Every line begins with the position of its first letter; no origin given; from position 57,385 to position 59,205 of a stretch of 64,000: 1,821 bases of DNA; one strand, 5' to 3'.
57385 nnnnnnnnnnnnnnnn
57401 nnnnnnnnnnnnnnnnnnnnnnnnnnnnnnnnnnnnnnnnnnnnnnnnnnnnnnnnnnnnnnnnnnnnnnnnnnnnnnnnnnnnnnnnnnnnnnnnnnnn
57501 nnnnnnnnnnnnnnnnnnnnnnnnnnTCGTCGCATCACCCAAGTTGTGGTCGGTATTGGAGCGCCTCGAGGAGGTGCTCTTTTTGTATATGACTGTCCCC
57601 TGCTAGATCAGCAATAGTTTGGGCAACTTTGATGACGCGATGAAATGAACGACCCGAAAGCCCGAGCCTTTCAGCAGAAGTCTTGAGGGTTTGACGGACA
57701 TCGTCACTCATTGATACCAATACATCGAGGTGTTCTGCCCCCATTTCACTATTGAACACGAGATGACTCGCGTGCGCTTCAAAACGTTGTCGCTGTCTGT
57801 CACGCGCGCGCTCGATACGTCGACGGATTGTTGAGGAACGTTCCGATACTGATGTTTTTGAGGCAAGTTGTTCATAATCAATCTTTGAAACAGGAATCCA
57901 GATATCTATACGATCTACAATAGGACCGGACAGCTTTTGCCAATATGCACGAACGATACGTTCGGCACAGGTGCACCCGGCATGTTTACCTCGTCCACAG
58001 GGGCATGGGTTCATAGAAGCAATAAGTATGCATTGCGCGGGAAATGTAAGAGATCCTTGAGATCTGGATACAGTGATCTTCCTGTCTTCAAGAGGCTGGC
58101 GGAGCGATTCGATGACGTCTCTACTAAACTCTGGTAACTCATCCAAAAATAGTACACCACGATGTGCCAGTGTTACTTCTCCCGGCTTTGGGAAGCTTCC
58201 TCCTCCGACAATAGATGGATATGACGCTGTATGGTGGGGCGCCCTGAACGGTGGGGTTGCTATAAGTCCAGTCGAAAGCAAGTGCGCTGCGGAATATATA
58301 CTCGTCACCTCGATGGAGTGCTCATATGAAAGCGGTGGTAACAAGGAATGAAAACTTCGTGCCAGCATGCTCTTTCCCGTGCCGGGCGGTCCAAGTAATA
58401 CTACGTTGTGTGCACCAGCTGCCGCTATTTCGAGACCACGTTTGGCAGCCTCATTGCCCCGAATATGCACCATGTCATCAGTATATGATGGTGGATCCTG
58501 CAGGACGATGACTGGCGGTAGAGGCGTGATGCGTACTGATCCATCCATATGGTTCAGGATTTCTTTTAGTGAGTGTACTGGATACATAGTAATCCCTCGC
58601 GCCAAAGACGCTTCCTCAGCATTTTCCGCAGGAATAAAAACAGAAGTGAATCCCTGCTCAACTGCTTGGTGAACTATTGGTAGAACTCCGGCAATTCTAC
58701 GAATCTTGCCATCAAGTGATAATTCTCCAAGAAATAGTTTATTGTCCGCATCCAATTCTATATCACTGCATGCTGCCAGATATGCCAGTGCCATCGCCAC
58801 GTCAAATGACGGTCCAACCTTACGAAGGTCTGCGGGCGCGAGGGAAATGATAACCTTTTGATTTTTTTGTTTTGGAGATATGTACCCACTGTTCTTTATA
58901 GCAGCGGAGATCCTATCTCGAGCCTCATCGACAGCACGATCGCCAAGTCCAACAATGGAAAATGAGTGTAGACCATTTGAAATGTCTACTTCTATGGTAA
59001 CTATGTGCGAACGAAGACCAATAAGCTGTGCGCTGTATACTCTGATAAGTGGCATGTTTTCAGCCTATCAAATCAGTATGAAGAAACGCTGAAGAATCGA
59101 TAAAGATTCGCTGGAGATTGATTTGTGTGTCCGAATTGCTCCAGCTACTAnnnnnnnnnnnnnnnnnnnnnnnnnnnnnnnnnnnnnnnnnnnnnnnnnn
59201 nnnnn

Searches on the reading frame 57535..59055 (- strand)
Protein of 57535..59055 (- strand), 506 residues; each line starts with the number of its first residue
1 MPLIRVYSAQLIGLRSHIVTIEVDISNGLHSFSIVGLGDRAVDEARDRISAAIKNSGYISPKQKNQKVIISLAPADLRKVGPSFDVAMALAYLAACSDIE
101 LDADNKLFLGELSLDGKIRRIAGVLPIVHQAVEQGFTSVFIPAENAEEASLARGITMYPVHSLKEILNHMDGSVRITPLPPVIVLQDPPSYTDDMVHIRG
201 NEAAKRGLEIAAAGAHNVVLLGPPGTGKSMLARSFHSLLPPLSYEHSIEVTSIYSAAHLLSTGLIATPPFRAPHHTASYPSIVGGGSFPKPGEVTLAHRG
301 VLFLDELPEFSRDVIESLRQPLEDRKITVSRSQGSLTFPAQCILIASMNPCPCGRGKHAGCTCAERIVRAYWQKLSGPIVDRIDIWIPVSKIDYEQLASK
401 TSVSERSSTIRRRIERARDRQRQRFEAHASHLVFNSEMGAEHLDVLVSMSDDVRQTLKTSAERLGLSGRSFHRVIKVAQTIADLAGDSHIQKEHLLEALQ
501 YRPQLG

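Call 44: search_protein_families(library=pfam, proteins=[window:57535-59055:-], max_evalue=0.0001)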
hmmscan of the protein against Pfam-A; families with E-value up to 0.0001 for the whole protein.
window:57535-59055:- (506 aa): 7 families
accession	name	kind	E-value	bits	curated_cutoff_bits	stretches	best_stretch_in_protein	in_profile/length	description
PF01078.27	Mg_chelatase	-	3.6e-84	281.7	20.3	1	194-396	1-206/207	Magnesium chelatase, subunit ChlI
PF13541.12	ChlI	-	5.1e-38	130.1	27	1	21-145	1-121/121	Subunit ChlI of Mg-chelatase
PF13335.12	Mg_chelatase_C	-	9.3e-28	97.1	26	1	405-502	2-94/94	Magnesium chelatase, subunit ChlI C-terminal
PF07728.20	AAA_5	-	3.1e-12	47.1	22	1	217-355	1-127/139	AAA domain (dynein-related subfamily)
PF00493.29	MCM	-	1.9e-09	37.4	23.3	1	210-353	52-175/224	MCM P-loop domain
PF05362.19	Lon_C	-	3.9e-08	33.6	21.1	1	18-169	42-201/205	Lon protease (S16) C-terminal proteolytic domain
PF00158.32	Sigma54_activat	-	1.8e-07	31.4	20.2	1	208-328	15-123/168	Sigma-54 interaction domain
